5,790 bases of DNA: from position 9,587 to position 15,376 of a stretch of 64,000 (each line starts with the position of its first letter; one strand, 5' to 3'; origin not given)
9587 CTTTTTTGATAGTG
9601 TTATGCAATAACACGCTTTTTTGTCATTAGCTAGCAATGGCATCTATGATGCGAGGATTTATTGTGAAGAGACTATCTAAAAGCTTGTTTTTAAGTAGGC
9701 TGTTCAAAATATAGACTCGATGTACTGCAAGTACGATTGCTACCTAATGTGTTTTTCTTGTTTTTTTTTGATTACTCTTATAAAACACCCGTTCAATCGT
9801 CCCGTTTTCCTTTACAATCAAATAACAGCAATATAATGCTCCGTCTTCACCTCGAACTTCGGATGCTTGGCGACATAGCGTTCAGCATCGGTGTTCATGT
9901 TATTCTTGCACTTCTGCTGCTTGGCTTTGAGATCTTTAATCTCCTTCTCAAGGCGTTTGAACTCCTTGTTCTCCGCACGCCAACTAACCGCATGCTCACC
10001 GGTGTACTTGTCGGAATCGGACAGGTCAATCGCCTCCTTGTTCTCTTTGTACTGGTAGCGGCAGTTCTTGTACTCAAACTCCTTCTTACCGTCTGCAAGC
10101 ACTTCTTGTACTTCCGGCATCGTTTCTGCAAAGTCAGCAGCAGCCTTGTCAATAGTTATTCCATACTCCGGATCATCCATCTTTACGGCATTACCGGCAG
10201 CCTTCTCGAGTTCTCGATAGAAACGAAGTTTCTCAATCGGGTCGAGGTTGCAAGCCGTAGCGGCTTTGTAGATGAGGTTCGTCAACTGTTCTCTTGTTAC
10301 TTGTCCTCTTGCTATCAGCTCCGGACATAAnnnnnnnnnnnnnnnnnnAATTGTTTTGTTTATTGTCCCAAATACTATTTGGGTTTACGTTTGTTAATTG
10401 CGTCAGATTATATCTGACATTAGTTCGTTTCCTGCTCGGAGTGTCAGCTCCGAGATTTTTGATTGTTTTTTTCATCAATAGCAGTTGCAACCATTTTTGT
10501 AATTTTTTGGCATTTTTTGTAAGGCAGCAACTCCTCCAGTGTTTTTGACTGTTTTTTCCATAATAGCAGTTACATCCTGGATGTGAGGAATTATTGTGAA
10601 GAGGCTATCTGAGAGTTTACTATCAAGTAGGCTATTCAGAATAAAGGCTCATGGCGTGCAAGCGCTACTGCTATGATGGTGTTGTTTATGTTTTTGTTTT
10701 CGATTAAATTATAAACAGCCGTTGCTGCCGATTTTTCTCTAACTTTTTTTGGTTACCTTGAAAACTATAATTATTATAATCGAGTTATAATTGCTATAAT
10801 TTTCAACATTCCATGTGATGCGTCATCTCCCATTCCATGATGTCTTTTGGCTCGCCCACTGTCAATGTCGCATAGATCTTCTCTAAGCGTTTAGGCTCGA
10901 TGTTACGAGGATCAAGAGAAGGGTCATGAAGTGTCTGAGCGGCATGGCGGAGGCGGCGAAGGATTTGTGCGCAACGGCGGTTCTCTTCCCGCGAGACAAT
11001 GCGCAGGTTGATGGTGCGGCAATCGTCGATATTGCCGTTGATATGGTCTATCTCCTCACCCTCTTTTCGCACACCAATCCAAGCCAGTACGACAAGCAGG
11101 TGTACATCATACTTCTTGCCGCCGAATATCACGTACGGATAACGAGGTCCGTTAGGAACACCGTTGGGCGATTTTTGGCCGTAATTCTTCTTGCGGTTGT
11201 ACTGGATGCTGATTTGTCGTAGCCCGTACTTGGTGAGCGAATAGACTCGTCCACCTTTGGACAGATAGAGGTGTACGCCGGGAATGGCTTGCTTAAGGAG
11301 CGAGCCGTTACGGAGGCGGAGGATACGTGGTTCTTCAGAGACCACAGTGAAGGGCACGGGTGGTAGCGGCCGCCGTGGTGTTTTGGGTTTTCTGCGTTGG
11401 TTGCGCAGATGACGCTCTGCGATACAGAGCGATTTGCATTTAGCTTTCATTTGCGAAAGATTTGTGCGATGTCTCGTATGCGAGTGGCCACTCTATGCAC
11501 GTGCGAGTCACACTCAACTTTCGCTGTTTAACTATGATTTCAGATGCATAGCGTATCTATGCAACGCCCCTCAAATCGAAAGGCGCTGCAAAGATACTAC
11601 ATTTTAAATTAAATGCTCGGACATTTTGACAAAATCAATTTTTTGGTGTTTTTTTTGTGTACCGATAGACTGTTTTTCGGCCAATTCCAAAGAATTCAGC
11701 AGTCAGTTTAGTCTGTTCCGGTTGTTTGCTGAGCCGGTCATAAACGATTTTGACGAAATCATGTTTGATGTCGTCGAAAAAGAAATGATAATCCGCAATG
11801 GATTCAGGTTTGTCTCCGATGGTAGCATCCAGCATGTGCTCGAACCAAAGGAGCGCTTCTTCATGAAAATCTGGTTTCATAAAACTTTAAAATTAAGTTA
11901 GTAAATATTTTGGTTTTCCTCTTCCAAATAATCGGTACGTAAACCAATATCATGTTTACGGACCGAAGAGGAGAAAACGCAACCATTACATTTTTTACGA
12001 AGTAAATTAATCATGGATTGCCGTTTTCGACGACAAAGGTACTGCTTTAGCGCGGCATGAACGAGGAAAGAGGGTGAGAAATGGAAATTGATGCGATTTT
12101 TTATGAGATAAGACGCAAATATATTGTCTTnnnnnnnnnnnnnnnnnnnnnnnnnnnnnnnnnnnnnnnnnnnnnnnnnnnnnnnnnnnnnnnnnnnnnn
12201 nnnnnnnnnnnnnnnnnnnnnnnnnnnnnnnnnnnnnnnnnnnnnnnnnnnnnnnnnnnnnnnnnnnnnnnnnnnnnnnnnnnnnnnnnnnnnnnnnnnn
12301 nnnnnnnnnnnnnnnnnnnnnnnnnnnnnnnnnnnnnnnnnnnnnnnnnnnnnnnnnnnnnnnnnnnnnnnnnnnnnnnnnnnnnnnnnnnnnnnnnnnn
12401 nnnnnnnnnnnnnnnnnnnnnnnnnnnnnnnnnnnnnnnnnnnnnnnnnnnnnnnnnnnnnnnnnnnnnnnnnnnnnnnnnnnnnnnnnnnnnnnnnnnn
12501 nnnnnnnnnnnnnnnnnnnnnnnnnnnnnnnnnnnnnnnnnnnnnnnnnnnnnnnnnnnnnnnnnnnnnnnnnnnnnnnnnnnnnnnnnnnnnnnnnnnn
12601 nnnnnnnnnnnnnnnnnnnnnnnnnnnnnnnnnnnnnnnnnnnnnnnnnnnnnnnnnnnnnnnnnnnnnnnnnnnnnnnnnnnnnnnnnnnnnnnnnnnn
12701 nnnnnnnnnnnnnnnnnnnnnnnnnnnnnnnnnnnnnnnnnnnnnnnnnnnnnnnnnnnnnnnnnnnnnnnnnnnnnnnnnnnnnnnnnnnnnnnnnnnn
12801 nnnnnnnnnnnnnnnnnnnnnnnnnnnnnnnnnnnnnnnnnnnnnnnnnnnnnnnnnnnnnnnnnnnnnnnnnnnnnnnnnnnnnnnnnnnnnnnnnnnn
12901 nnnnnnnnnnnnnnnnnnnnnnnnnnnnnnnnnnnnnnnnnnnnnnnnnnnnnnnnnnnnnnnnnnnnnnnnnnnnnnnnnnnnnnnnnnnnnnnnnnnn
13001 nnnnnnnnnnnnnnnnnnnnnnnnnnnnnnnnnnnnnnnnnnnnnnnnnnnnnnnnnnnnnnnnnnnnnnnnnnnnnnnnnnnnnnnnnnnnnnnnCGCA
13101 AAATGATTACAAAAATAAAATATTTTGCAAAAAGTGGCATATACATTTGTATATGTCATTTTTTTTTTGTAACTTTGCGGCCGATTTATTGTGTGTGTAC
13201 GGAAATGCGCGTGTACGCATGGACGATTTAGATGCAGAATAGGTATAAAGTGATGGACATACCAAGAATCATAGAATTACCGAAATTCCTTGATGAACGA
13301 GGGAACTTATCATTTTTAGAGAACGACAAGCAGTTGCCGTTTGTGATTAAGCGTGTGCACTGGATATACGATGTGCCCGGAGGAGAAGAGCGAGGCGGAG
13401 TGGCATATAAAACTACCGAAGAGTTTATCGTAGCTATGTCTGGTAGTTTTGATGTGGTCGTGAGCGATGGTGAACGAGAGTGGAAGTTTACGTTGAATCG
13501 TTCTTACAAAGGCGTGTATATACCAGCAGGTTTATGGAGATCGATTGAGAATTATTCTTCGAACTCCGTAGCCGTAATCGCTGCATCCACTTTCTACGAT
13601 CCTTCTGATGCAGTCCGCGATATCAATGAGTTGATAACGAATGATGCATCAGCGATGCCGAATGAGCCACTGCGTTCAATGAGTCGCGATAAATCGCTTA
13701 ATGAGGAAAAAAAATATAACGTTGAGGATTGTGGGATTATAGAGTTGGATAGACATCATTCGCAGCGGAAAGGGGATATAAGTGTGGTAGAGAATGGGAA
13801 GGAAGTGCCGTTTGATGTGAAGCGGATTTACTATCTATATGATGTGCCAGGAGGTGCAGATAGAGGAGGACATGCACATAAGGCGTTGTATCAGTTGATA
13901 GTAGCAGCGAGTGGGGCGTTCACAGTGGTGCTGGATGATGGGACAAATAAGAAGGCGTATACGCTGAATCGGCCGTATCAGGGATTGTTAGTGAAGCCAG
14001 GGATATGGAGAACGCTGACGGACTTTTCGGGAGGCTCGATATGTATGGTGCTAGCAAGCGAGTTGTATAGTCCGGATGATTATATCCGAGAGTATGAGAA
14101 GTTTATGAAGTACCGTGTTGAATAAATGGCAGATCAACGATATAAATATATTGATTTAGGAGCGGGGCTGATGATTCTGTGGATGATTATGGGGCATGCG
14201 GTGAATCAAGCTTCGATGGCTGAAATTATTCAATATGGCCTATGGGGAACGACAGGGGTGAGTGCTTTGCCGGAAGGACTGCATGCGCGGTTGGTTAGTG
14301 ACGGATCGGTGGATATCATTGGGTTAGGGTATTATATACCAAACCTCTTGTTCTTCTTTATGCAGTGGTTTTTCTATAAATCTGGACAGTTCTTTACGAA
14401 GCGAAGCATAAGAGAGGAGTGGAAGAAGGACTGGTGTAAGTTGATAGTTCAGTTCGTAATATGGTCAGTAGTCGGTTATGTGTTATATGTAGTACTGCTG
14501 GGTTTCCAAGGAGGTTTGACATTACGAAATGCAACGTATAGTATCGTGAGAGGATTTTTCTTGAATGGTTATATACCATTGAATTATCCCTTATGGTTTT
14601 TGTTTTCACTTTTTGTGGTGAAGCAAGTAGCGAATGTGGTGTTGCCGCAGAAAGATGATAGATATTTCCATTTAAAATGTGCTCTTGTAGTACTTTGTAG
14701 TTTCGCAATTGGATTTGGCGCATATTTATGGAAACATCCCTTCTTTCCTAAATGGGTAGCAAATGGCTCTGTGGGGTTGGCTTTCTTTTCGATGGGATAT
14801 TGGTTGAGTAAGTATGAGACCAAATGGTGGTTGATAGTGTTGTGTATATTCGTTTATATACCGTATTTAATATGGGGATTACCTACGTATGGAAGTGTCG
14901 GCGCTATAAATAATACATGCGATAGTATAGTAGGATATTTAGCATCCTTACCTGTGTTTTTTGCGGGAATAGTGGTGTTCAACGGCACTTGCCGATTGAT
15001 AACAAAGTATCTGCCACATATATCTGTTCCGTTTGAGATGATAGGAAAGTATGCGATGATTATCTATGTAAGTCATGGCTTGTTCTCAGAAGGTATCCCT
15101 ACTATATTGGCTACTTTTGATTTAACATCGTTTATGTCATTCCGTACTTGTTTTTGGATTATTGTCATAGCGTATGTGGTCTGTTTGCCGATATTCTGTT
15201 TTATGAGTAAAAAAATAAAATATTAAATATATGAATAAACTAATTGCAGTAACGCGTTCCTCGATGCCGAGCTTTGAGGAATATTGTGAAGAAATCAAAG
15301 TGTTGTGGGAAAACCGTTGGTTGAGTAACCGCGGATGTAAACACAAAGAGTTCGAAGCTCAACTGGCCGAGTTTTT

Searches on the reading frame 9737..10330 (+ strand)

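Call 63: search_protein_families(library=pfam, proteins=[window:9737-10330:+], max_evalue=0.01)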
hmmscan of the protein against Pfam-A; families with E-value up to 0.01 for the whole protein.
window:9737-10330:+ (197 aa): 1 family
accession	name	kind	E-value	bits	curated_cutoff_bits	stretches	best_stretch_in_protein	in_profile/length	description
PF04024.17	PspC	-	0.01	16.1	25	1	79-113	4-38/58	PspC domain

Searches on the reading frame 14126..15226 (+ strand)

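Call 63: search_protein_families(library=pfam, proteins=[window:14126-15226:+], max_evalue=0.01)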
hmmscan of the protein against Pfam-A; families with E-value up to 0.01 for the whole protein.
window:14126-15226:+ (366 aa): 1 family
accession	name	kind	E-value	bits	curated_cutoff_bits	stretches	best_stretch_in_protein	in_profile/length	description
PF01757.29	Acyl_transf_3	-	3.6e-12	46.4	31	1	7-356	2-322/326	Acyltransferase domain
